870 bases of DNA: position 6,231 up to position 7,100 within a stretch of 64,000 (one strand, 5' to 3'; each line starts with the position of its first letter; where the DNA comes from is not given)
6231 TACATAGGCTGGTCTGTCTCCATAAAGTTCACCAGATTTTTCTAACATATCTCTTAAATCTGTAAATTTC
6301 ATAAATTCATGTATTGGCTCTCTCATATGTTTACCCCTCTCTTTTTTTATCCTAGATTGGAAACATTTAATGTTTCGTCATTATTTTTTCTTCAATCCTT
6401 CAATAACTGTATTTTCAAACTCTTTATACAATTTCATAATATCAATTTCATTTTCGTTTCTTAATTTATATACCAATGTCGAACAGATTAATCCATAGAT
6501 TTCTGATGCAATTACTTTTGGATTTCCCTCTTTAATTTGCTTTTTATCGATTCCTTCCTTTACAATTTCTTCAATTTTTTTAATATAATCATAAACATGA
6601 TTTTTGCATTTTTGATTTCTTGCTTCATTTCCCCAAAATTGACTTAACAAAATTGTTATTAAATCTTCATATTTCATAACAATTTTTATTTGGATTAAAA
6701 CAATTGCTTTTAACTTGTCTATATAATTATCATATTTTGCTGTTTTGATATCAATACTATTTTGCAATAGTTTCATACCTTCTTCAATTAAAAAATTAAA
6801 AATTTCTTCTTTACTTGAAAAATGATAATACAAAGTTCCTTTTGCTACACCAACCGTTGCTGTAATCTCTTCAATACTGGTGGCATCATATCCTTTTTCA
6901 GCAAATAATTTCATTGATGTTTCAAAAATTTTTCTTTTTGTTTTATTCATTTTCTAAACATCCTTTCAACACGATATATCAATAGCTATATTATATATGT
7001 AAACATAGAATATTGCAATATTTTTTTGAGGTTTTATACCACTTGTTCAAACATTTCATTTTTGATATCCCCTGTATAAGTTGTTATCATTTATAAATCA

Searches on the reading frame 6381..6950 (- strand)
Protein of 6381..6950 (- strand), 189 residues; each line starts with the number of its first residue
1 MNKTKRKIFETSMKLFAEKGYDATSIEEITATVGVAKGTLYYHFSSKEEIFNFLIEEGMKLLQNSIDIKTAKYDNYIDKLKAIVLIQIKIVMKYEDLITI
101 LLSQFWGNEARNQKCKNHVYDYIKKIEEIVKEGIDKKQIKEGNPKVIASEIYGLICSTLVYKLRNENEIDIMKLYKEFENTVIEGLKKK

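Call 51: find_encoding_contigs(protein=window:6381-6950:-, flank=1500, max_places=10)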
Protein window:6381-6950:- (189 aa): 22 contigs read that carry it; 10 places shown.
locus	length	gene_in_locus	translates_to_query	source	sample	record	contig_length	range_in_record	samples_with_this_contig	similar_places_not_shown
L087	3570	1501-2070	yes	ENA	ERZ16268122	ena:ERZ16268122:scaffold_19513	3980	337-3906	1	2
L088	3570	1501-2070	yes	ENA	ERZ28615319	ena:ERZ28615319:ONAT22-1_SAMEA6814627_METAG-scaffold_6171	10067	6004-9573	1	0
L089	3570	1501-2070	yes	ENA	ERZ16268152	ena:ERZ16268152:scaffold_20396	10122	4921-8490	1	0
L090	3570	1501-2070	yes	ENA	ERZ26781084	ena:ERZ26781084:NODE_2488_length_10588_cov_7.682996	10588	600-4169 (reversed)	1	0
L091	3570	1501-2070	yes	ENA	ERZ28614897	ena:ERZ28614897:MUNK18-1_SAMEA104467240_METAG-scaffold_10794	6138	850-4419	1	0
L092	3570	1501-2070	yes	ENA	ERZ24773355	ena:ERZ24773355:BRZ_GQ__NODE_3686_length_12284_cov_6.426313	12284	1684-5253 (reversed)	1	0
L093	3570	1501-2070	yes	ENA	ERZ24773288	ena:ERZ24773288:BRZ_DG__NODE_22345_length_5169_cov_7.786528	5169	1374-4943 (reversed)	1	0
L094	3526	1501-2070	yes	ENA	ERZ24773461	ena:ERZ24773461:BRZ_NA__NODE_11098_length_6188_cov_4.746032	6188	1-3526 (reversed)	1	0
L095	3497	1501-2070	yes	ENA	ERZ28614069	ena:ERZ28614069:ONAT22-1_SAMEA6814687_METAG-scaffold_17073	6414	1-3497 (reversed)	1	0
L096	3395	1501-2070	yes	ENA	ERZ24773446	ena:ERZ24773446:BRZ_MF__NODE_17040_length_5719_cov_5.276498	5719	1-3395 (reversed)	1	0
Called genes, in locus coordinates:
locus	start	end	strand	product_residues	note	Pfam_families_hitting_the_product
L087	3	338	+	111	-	PF06133:Com_YlbF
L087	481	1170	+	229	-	-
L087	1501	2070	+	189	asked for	PF00440:TetR_N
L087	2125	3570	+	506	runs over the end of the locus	?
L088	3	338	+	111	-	PF06133:Com_YlbF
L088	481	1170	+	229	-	-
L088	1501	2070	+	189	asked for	PF00440:TetR_N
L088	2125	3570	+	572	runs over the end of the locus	PF00501:AMP-binding, PF23562:AMP-binding_C_3 (weak), PF13193:AMP-binding_C (weak)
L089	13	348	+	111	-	PF06133:Com_YlbF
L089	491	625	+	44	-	-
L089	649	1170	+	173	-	-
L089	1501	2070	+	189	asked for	PF00440:TetR_N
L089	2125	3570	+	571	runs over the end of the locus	PF00501:AMP-binding, PF23562:AMP-binding_C_3 (weak)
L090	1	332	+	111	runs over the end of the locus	PF06133:Com_YlbF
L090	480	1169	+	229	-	-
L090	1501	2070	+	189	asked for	PF00440:TetR_N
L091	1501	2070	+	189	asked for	PF00440:TetR_N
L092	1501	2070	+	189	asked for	PF00440:TetR_N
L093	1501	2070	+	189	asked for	PF00440:TetR_N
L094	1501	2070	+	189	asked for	PF00440:TetR_N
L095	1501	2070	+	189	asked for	PF00440:TetR_N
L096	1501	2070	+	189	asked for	PF00440:TetR_N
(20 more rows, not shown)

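Call 83: find_homologous_proteins(query=window:6381-6950:-, max_evalue=1e-40)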
Query window:6381-6950:- (189 aa): 3055 proteins with E <= 1e-40 among 3757 candidates; the best 120 are listed.
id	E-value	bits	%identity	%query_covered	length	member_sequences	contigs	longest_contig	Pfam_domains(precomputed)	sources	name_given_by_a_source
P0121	1.2e-110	385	98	99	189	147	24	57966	PF00440.30,PF17932.7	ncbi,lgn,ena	-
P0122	2.0e-109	381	96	99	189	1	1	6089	PF00440.30,PF17932.7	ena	-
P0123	7.1e-108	376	94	100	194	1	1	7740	PF00440.30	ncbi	-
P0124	4.5e-107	373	95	98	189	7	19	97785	PF00440.30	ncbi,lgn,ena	-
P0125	8.5e-107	373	94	100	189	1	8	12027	PF00440.30,PF17932.7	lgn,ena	-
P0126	7.5e-106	369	92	100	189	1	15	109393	PF00440.30,PF17932.7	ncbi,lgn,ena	-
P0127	2.4e-105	368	93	100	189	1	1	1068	PF00440.30,PF17932.7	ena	-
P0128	3.1e-105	367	92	100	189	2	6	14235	PF00440.30,PF17932.7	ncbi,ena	-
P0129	1.1e-104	366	91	100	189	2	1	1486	PF00440.30,PF17932.7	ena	-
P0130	1.4e-104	365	91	100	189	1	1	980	PF00440.30,PF17932.7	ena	-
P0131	1.5e-104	365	92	100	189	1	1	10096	PF00440.30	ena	-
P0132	1.8e-104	365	92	100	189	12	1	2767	PF00440.30,PF08359.17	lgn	-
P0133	3.1e-104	364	90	100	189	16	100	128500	PF00440.30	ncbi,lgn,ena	-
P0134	7.0e-104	363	92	100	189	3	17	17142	PF00440.30,PF17932.7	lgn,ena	-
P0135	2.0e-103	362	92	100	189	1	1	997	PF00440.30,PF17932.7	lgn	-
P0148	9.7e-100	350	86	100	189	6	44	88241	PF00440.30,PF17932.7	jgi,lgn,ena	-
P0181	6.5e-98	344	86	99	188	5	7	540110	PF00440.30,PF17932.7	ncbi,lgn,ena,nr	ncbi:MAG: TetR/AcrR family transcriptional regulator [Clostridia bacterium]|nr:TetR/AcrR family tran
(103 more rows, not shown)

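Call 84: find_encoding_contigs(protein=P0126, flank=900, max_places=3)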
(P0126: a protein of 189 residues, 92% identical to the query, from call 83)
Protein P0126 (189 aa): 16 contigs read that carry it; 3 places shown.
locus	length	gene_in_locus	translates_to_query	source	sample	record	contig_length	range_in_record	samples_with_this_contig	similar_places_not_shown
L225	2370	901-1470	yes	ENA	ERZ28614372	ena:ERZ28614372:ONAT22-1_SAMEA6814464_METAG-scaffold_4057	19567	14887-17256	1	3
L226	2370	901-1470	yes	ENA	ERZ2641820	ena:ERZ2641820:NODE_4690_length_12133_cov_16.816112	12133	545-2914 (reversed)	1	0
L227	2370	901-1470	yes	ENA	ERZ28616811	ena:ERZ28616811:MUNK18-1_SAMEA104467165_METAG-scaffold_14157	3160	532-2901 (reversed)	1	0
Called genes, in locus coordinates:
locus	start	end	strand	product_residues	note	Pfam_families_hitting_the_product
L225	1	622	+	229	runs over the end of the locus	-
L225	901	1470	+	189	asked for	PF00440:TetR_N, PF17932:TetR_C_24 (weak)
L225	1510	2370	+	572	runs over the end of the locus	PF00501:AMP-binding, PF13193:AMP-binding_C (faint)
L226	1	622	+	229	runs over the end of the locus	-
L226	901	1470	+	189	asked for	PF00440:TetR_N, PF17932:TetR_C_24 (weak)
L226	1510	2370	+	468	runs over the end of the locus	?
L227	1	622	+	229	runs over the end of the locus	-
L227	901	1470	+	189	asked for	PF00440:TetR_N, PF17932:TetR_C_24 (weak)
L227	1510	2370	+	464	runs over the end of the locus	?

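Call 85: find_encoding_contigs(protein=P0133, flank=900, max_places=4)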
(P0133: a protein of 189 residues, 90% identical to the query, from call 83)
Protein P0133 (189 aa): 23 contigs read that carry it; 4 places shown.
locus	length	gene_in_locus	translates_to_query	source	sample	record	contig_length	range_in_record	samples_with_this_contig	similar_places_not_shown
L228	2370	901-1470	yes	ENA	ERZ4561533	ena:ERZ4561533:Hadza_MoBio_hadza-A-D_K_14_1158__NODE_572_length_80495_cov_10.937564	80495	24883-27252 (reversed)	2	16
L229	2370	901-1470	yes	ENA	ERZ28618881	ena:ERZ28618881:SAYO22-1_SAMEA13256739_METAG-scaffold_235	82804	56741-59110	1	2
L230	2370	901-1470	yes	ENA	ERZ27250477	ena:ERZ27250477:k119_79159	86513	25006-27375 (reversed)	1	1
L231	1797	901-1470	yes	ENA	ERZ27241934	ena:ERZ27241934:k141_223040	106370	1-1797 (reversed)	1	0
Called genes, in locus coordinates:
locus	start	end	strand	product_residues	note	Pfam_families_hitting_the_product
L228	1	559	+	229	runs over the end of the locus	-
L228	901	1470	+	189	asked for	PF00440:TetR_N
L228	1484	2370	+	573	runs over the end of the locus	PF00501:AMP-binding, PF23562:AMP-binding_C_3 (weak)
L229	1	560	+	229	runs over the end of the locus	-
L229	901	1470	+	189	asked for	PF00440:TetR_N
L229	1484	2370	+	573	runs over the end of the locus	PF00501:AMP-binding, PF23562:AMP-binding_C_3 (weak)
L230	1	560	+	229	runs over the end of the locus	-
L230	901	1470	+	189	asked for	PF00440:TetR_N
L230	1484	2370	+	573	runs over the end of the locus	PF00501:AMP-binding, PF23562:AMP-binding_C_3 (weak)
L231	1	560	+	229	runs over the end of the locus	-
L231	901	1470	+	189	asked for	PF00440:TetR_N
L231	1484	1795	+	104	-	?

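Call 86: find_encoding_contigs(protein=P0148, flank=900, max_places=4)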
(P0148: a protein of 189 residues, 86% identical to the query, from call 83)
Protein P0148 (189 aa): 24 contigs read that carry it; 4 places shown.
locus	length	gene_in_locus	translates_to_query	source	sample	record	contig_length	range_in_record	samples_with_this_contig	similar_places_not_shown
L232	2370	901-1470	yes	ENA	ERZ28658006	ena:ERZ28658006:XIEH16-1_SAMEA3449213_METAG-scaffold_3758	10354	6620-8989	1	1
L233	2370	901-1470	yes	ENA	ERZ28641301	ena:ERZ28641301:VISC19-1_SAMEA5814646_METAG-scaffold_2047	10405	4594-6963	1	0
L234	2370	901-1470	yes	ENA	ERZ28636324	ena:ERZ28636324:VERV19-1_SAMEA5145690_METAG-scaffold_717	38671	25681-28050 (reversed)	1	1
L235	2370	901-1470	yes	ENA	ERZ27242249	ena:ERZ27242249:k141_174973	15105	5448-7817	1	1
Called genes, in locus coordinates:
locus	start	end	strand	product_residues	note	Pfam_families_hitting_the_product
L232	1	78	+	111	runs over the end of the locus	PF06133:Com_YlbF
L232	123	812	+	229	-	PF04298:Zn_peptidase_2 (weak)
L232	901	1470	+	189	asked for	PF00440:TetR_N, PF17932:TetR_C_24 (faint)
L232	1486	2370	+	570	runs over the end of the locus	PF00501:AMP-binding, PF23562:AMP-binding_C_3 (weak)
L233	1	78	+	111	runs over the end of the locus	PF06133:Com_YlbF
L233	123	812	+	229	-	PF04298:Zn_peptidase_2 (weak)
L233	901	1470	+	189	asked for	PF00440:TetR_N, PF17932:TetR_C_24 (faint)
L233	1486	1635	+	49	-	-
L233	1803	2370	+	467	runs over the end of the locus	-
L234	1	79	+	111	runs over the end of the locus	PF06133:Com_YlbF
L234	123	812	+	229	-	PF04298:Zn_peptidase_2 (weak)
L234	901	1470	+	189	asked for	PF00440:TetR_N, PF17932:TetR_C_24 (faint)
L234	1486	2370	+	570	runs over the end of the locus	PF00501:AMP-binding, PF23562:AMP-binding_C_3 (weak)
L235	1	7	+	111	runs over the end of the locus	PF06133:Com_YlbF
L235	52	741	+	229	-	PF04298:Zn_peptidase_2 (weak)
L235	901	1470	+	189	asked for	PF00440:TetR_N, PF17932:TetR_C_24 (faint)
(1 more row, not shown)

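Call 87: find_encoding_contigs(protein=P0181, flank=900, max_places=3)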
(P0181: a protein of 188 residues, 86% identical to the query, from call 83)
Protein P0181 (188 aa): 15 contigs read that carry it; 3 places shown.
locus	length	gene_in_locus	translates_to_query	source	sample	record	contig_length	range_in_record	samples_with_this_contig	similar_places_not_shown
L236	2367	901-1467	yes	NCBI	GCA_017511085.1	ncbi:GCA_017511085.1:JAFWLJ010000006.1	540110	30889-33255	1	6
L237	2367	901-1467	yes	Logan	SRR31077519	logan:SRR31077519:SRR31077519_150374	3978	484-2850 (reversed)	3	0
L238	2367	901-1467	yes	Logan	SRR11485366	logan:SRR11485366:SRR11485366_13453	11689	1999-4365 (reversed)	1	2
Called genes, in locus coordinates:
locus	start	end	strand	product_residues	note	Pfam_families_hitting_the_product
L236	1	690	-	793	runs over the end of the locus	PF20437:LonC_helical, PF13654:AAA_32, PF20436:LonB_AAA-LID, PF05362:Lon_C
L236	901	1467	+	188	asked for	PF17932:TetR_C_24 (faint), PF00440:TetR_N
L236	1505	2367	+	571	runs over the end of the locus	PF00501:AMP-binding, PF23562:AMP-binding_C_3 (weak)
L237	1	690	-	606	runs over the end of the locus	?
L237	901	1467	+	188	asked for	PF17932:TetR_C_24 (faint), PF00440:TetR_N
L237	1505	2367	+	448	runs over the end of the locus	?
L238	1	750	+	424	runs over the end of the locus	-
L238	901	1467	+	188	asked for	PF17932:TetR_C_24 (faint), PF00440:TetR_N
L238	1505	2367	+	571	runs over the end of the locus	PF00501:AMP-binding, PF23562:AMP-binding_C_3 (weak)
